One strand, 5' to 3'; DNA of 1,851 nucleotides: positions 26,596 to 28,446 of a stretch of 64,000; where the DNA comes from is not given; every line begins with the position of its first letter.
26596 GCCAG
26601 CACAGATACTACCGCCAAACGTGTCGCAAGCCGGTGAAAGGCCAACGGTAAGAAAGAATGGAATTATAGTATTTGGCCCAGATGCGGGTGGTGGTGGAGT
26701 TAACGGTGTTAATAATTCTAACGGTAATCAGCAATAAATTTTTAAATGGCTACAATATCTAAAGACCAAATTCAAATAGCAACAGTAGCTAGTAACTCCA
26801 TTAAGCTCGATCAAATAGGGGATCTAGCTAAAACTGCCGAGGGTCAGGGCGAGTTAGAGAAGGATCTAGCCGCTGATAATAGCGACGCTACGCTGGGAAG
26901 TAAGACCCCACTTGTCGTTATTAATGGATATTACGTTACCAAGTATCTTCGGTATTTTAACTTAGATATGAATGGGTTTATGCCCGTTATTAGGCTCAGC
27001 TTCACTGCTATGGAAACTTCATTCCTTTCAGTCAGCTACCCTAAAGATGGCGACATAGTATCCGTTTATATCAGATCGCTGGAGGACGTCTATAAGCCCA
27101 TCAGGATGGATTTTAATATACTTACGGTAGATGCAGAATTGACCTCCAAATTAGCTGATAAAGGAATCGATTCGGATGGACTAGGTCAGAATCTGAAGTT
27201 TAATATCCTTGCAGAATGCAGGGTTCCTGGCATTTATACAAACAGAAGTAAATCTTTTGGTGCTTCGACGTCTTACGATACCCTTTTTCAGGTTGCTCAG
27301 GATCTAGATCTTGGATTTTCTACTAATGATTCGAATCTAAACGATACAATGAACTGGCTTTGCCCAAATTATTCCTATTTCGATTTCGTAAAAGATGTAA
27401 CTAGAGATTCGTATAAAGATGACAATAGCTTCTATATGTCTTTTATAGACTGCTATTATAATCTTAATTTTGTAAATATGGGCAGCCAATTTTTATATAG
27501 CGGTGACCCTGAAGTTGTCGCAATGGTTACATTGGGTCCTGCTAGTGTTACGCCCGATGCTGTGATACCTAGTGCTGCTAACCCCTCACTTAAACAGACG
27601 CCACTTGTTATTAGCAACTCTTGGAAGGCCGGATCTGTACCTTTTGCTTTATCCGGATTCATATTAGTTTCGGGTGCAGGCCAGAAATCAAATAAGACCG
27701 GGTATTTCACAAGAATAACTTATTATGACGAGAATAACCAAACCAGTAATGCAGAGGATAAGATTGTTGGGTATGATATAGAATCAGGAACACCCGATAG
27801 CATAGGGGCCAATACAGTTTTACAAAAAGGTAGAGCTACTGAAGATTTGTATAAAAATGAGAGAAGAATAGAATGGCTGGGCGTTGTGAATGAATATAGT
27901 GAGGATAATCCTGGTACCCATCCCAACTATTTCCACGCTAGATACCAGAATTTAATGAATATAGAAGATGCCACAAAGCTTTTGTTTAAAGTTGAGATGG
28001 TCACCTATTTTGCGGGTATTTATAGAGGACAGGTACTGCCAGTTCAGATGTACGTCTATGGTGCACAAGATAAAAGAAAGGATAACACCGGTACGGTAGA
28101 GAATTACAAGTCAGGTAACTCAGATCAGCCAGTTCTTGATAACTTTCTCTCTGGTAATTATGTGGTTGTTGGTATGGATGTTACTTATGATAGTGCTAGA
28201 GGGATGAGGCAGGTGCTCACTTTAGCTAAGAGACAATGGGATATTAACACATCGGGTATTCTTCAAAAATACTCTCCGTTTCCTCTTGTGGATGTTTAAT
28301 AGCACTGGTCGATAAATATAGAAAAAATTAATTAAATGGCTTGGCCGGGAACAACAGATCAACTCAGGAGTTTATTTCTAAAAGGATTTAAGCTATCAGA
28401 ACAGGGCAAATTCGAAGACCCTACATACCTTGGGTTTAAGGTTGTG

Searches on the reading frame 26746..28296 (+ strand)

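Call 16: search_protein_families(library=phrogs, proteins=[window:26746-28296:+], max_evalue=0.001)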
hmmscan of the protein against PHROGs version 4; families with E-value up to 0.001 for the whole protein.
window:26746-28296:+ (517 aa): 2 families
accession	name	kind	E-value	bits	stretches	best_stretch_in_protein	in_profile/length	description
phrog_35886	-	unknown function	9.6e-13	48.5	1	78-245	62-213/446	-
phrog_25710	-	unknown function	0.00045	19.9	0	174-245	123-193/421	-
